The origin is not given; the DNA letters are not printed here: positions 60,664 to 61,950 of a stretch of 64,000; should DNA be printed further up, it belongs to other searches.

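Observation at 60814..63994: Auxiliary gene cluster: TctC-family periplasmic binding protein, methyltransferase, secreted DRGH nuclease and Dps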

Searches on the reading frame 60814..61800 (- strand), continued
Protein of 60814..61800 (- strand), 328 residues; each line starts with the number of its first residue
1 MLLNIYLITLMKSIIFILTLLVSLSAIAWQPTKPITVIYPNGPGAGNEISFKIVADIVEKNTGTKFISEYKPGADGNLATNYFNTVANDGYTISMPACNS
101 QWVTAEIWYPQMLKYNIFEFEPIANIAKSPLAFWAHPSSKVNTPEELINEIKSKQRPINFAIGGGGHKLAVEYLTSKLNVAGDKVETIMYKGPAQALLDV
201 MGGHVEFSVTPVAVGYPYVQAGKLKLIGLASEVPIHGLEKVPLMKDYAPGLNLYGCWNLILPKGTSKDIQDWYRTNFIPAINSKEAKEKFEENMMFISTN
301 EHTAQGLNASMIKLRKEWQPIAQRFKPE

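Call 18: search_solved_structures(query=window:60814-61770:-, max_evalue=0.001, show_alignments=3)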
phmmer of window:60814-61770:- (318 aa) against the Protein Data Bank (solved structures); distinct sequences matched with E-value up to 0.001: 11.
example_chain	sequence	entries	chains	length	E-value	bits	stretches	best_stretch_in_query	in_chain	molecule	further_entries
2dvz_A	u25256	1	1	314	9.4e-23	84.6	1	20-273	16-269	Putative exported protein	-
7ndr_A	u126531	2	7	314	1.5e-20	77.4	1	18-283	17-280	Tripartite tricarboxylate transporter substrate binding protein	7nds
4x9t_A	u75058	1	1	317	2.3e-20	76.8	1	17-282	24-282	Uncharacterized protein UPF0065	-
2qpq_A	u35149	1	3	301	7.2e-18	68.6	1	21-259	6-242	protein Bug27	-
8hka_A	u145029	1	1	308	1.4e-17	67.6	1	24-283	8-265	Periplasmic terephthalate binding protein (TBP)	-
8hk9_D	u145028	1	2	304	2.2e-17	67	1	26-283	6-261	Periplasmic terephthalate binding protein (TBP)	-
8hkb_A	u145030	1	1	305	1.4e-16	64.4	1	26-283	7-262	Periplasmic terephthalate binding protein (TBP)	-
5oei_A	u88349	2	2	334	5.1e-16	62.5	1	19-273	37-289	Uncharacterized protein family UPF0065:Tat pathway signal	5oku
2f5x_A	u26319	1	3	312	6.8e-16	62.1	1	20-311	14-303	BugD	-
25hk_A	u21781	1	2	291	5.4e-14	55.8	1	17-285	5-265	Tripartite tricarboxylate transporter substrate binding protein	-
6hke_A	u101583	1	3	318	1.8e-09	41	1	21-302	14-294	Possible TctC subunit of the Tripartite Tricarboxylate Transport(TTT) Family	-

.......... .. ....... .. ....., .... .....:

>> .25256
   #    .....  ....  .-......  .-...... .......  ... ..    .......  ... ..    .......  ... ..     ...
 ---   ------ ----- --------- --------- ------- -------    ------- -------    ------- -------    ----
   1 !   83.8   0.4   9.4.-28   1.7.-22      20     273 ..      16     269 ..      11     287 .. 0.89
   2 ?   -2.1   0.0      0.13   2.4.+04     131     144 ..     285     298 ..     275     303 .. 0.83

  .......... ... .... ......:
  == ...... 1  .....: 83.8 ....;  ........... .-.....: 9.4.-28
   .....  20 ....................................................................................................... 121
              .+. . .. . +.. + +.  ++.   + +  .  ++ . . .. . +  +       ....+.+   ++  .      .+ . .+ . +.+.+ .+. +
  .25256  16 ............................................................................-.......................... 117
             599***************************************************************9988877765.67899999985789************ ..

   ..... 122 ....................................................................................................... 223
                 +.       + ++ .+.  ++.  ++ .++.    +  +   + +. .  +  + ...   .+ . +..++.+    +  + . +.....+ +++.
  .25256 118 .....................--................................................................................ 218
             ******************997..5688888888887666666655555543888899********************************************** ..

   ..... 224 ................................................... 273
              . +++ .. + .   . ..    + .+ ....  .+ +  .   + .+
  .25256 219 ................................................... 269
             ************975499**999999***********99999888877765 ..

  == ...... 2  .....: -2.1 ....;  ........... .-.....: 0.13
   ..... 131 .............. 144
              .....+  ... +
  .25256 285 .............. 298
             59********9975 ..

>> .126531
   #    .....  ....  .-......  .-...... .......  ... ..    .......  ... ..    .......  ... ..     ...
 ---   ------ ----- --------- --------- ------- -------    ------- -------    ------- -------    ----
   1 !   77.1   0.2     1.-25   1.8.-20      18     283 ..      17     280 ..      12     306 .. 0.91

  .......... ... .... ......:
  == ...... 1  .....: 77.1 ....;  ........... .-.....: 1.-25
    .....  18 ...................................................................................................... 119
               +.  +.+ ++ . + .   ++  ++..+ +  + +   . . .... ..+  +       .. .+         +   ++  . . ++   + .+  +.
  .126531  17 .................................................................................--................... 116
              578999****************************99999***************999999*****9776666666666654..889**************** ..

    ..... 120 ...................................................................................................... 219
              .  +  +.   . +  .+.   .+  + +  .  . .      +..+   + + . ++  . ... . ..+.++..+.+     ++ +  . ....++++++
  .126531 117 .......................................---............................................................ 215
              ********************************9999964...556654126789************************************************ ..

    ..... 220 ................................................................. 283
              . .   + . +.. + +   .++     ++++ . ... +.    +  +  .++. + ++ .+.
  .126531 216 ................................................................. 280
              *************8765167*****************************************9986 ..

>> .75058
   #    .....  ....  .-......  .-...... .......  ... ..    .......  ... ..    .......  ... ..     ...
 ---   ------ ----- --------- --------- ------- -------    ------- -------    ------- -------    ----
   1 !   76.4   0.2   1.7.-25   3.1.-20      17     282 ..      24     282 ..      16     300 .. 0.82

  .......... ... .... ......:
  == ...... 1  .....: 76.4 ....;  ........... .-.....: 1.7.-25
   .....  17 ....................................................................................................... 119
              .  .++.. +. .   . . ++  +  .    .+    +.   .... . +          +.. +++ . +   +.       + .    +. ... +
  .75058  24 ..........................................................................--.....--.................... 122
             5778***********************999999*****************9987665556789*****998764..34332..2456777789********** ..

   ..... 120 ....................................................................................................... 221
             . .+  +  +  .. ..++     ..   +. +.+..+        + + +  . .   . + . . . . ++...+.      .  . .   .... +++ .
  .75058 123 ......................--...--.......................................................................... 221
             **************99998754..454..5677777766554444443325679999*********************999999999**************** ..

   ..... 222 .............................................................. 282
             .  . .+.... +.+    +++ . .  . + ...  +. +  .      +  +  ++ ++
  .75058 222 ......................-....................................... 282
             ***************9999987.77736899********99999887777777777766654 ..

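Call 32: find_related_loci(query=A3, collection=genome_contigs, flank=6000)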
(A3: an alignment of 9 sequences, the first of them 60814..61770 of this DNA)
Query A3 (318 aa) in genome_contigs; peptide patterns used: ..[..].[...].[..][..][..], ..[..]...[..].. (x = any residue, [..] = any of these).
128 stretches matched a pattern; 88 encode a relative of the query (tblastn E <= 1e-3); the best 80 are kept; 80 distinct loci.
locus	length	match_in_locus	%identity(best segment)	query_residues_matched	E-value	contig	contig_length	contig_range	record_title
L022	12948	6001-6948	37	2-316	3e-65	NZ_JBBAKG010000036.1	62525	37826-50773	MAG: Haliscomenobacter sp. isolate EUL_031 ctg36-EUL_031, whole genome shotgun sequence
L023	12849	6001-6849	28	7-283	1e-23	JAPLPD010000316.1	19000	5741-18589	MAG: Alphaproteobacteria bacterium isolate LacPavin_0818_WC50_MAG_64_9 LacPavin_0818_WC50_scaffold_221010, whole genome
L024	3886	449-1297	30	1-281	7e-22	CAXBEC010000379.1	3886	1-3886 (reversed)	MAG TPA_asm: uncultured Alphaproteobacteria bacterium isolate ERR2762182_binner13_Refined_36 genome assembly, contig: ER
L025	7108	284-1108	28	6-278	1e-21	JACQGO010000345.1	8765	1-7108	MAG: Betaproteobacteria bacterium isolate NC_groundwater_1075_Ag_S2p5_65_1559 S_2p5_S6_coassembly_k141_4213163, whole ge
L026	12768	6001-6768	27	16-273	2e-19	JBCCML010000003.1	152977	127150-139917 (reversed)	MAG: Pseudomonadota bacterium isolate P01_C01_bin.51 k141_1602934_length_152977_cov_53.9928, whole genome shotgun sequen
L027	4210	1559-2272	28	21-259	3e-18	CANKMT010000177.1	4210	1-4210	MAG: Betaproteobacteria bacterium isolate TH-Jun18-184 genome assembly, contig: TH-Jun18-C51449, whole genome shotgun se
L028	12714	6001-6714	28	21-259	6e-18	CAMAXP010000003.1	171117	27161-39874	MAG: Bordetella parapertussis isolate MH-08apr19-17 genome assembly, contig: MH-08apr19-C87, whole genome shotgun sequen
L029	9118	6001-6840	27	16-294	3e-17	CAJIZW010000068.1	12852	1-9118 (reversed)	MAG: uncultured Rhodobacteraceae bacterium isolate FRAM18_bin084 genome assembly, contig: FRAM17_bin084-68, whole genome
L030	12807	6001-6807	26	6-275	3e-17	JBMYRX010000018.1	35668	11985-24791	MAG: Paracoccaceae bacterium isolate ME_XS_2303_bin_35 ME_XS_2303_bin_35_17, whole genome shotgun sequence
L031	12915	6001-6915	27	1-294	5e-17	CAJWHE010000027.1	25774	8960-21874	MAG TPA_asm: uncultured Rhodobacteraceae bacterium isolate ERR599122_bin.26_MetaBAT_v2.12.1_MAG genome assembly, contig:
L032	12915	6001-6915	27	1-294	6e-17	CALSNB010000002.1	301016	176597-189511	MAG: uncultured Rhodobacteraceae bacterium isolate F_MB192_1 genome assembly, contig: contig_1054_partial_19923_320939_F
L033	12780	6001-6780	24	21-281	2e-16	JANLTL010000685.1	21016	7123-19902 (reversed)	MAG: Burkholderiales bacterium isolate OTE_25_metabat_182_sub OTE_25_k141_1090304, whole genome shotgun sequence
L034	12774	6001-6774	24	21-279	7e-16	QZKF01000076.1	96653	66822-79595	MAG: Comamonadaceae bacterium isolate SURF_20 Ga0104751_1000171, whole genome shotgun sequence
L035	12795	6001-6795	24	9-275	3e-15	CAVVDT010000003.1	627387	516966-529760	MAG: uncultured Alphaproteobacteria bacterium isolate MFD02416.bin.1.241 genome assembly, contig: contig_20500, whole ge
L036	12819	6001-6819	24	19-286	3e-15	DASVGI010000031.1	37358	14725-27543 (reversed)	MAG TPA_asm: Casimicrobiaceae bacterium isolate SMAG_U2111 k141_1518836, whole genome shotgun sequence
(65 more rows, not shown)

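Call 36: find_related_loci(query=A3, collection=viral_contigs, flank=6000)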
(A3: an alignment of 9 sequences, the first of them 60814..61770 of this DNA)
Query A3 (318 aa) in viral_contigs; peptide patterns used: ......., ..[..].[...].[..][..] (x = any residue, [..] = any of these).
291 stretches matched a pattern; 270 encode a relative of the query (tblastn E <= 1e-3); the best 80 are kept; 80 distinct loci.
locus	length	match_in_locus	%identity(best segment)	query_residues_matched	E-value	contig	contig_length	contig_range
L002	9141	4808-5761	91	1-318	0e+0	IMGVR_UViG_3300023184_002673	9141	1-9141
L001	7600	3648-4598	91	1-318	0e+0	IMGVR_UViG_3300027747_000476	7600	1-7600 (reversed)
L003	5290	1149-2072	93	12-318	0e+0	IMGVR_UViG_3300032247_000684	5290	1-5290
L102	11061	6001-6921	92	12-318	0e+0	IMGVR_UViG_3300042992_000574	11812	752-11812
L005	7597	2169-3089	92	12-318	0e+0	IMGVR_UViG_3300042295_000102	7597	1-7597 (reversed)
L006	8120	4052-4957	93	17-318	0e+0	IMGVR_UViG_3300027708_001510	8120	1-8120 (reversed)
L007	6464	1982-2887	93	17-318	0e+0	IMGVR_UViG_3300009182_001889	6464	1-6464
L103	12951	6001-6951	86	1-318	0e+0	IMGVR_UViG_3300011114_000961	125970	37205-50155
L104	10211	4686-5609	86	12-318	0e+0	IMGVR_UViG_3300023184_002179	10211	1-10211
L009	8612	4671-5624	83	1-318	0e+0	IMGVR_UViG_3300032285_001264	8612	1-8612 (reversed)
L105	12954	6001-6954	83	1-318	0e+0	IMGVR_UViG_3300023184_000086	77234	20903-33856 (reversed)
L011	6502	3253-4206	82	1-318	0e+0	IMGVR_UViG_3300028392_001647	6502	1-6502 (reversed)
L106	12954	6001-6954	82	1-318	0e+0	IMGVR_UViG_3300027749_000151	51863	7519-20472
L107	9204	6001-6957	75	1-318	1e-168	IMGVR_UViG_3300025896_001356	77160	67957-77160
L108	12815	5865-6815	74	1-318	2e-168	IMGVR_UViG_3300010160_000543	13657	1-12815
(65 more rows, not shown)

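Call 60: search_protein_families(library=pfam, proteins=[L029:7488-9008:+, L036:7565-9094:+, L024:1922-3427:+], max_evalue=0.001)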
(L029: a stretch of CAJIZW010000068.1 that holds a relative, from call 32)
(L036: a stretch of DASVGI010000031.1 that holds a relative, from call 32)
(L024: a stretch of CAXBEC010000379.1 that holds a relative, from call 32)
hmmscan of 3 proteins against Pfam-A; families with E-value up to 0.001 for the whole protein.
L029:7488-9008:+ (506 aa): 1 family
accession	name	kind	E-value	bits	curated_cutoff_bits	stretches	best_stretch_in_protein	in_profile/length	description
PF01970.21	TctA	-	3.4e-135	451.4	28.9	1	20-447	1-423/423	Tripartite tricarboxylate transporter TctA family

L036:7565-9094:+ (509 aa): 1 family
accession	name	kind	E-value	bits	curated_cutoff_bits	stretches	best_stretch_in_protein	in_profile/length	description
PF01970.21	TctA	-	1.4e-149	498.8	28.9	1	20-439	1-423/423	Tripartite tricarboxylate transporter TctA family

L024:1922-3427:+ (501 aa): 1 family
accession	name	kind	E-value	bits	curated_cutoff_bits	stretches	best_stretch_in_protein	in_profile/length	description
PF01970.21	TctA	-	1.6e-146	488.7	28.9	1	17-439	1-422/423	Tripartite tricarboxylate transporter TctA family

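Call 78: search_protein_families(library=phrogs, proteins=[L022:24-1379:+, L022:1379-2728:+, L022:2754-3371:+, L022:3386-3964:+, L022:3964-5094:+, L022:7609-8061:+, L022:8058-8621:+, L022:8618-10090:+, L022:10355-10972:+, L022:12026-12805:+], max_evalue=0.00001)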
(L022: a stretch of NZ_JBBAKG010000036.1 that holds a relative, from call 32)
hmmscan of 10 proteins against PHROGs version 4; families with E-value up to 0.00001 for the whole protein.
L022:24-1379:+ (451 aa): 1 family
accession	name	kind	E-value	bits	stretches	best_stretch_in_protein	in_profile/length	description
phrog_677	-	tail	1.3e-09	39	1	4-50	364-409/412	baseplate wedge tail fiber protein connector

L022:1379-2728:+ (449 aa): 6 families
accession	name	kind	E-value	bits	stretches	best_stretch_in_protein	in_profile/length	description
phrog_13163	-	tail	3.9e-19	69.1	1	55-242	565-753/976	baseplate wedge subunit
phrog_3545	-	unknown function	1.2e-17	64.3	1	36-214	785-980/1115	-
phrog_38322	-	unknown function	7.2e-15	55.8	1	60-208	347-501/506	-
phrog_1469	-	tail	2.1e-12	45.8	1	52-220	547-715/2607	baseplate wedge subunit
phrog_24074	-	unknown function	9.4e-12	45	1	27-448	439-891/892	-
phrog_32294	-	tail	1.9e-11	42.4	1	60-244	461-645/2435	baseplate wedge subunit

L022:2754-3371:+ (205 aa): 1 family
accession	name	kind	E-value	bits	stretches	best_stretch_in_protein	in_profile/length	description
phrog_12928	-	head and packaging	1.3e-28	101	1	23-190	5-181/186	virion structural protein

L022:3386-3964:+ (192 aa): 1 family
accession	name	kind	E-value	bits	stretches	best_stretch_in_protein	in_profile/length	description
phrog_13138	-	head and packaging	6.9e-15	56.4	1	18-133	7-119/227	virion structural protein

L022:3964-5094:+ (376 aa): 3 families
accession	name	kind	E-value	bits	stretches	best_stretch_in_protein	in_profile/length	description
phrog_16759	-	unknown function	7.1e-18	65.7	1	238-289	3-54/58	-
phrog_25121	-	head and packaging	1.7e-09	38.7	1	238-285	3-54/263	virion structural protein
phrog_22033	-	head and packaging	8.8e-09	35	1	238-276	3-41/845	virion structural protein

L022:7609-8061:+ (150 aa): 1 family
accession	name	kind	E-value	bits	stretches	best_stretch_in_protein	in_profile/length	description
phrog_4952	-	other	1.3e-09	39.3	1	44-145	28-115/171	signal peptide motif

L022:8058-8621:+ (187 aa): 4 families
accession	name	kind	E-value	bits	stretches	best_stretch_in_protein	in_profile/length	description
phrog_727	-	unknown function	2.5e-22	80.7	2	90-183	93-195/450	-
phrog_23735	-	unknown function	1.6e-14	55.3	1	109-168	3-65/81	-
phrog_9737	-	unknown function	3.4e-08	34.5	1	8-36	236-264/297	-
phrog_4359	-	unknown function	1.2e-07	32.9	1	9-55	163-211/262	-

L022:8618-10090:+ (490 aa): 10 families
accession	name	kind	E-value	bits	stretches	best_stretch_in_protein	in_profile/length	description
phrog_727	-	unknown function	2.1e-48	166.6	1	27-490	264-430/450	-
phrog_3477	-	unknown function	3.9e-26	92.7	2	26-68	429-471/928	-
phrog_38880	-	unknown function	5.8e-23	83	1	30-71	159-200/324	-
phrog_10346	-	unknown function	1.1e-18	68.4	1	405-490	447-525/525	-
phrog_4689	-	unknown function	1.3e-13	52.3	1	398-490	15-99/99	-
phrog_11180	-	unknown function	3.2e-12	48.1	1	398-490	57-141/141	-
phrog_30733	-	unknown function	1.6e-11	45.2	1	400-490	254-336/336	-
phrog_28131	-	unknown function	8.5e-10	39.3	0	394-490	287-372/372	-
phrog_4359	-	unknown function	3.4e-08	34.7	1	264-333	126-198/262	-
phrog_10538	-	unknown function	3.2e-07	31.7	1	399-490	75-156/156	-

L022:10355-10972:+ (205 aa): 7 families
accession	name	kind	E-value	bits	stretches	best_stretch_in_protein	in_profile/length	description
phrog_181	-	lysis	1.9e-75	256.3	1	8-204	335-531/769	endolysin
phrog_26317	-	unknown function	1.9e-31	109.5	1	92-204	8-118/119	-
phrog_14712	-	moron, auxiliary metabolic gene and host takeover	1.7e-28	100.7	1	97-196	73-180/322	chitinase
phrog_9506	-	lysis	1.6e-26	94.7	2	95-202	69-192/330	endolysin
phrog_317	-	lysis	1.2e-14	55.3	1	14-198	204-354/492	endolysin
phrog_34417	-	unknown function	3.7e-13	50.4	1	98-195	76-187/326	-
phrog_1519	-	lysis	4.7e-13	50.1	1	10-200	207-377/502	endolysin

L022:12026-12805:+ (259 aa): 6 families
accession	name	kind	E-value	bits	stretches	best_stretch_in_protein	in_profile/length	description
phrog_14336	-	unknown function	6.6e-51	174.7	2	3-125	5-142/363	-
phrog_13942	-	unknown function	3.1e-11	44.2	1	6-54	19-67/336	-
phrog_9210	-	unknown function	1.5e-09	38.8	1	7-54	154-202/204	-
phrog_2778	-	unknown function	4.1e-09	37.6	1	3-62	36-97/239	-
phrog_11153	-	unknown function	2.4e-08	35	1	2-61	5-67/337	-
phrog_15863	-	unknown function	9.5e-08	32.7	1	17-58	157-200/312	-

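Call 79: search_protein_families(library=pfam, proteins=[L015:7212-7847:+, L015:7849-8289:+, L015:8430-8657:-, L015:11127-11870:+, L015:11867-12400:+, L015:12928-13671:+, L015:13668-14816:+, L015:5062-6414:+, L015:3694-4596:+, L015:1574-2590:+], max_evalue=0.001)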
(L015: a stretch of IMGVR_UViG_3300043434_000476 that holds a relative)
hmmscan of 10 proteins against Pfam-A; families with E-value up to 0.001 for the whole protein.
L015:7212-7847:+ (211 aa): 0 families

L015:7849-8289:+ (146 aa): 1 family
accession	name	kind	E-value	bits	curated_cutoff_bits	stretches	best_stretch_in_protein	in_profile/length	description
PF00565.23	SNase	-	5.7e-12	46.5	21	1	57-138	2-79/107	Staphylococcal nuclease homologue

L015:8430-8657:- (75 aa): 1 family
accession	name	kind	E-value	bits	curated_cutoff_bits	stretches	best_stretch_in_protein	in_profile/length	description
PF20189.3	DUF6552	-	3.8e-11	43.6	27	1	4-70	10-76/78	Family of unknown function (DUF6552)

L015:11127-11870:+ (247 aa): 2 families
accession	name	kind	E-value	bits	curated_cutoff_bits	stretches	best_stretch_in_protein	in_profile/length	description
PF00175.26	NAD_binding_1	-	5.3e-10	40.4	22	1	109-217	1-106/109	Oxidoreductase NAD-binding domain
PF00970.30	FAD_binding_6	-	6.8e-07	30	21.1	1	14-88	14-90/99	Oxidoreductase FAD-binding domain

L015:11867-12400:+ (177 aa): 1 family
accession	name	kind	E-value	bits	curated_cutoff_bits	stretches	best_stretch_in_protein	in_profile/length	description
PF01048.26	PNP_UDP_1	-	1.7e-14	54.2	25.1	2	115-164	164-218/233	Phosphorylase superfamily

L015:12928-13671:+ (247 aa): 1 family
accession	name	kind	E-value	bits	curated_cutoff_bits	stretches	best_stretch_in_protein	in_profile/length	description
PF01118.30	Semialdhyde_dh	-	0.00073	20.4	26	0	164-217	30-84/121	Semialdehyde dehydrogenase, NAD binding domain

L015:13668-14816:+ (382 aa): 1 family
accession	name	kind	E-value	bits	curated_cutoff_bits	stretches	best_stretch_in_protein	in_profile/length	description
PF19782.4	DUF6267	-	6.2e-16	59.2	27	2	147-377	115-365/376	Family of unknown function (DUF6267)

L015:5062-6414:+ (450 aa): 0 families

L015:3694-4596:+ (300 aa): 3 families
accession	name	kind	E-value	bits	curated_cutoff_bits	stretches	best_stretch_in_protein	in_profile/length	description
PF08443.16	RimK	-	5.2e-26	91.9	21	1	94-296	1-186/188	RimK-like ATP-grasp domain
PF14397.11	ATPgrasp_ST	-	5.9e-07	29.4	31.4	1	85-194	10-123/278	Sugar-transfer associated ATP-grasp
PF02655.19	ATP-grasp_3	-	1.4e-06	29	23.2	1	94-274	1-155/160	ATP-grasp domain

L015:1574-2590:+ (338 aa): 1 family
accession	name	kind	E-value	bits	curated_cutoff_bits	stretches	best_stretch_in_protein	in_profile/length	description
PF03851.20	UvdE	-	7.3e-37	127.5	24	1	34-267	16-253/275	UV-endonuclease UvdE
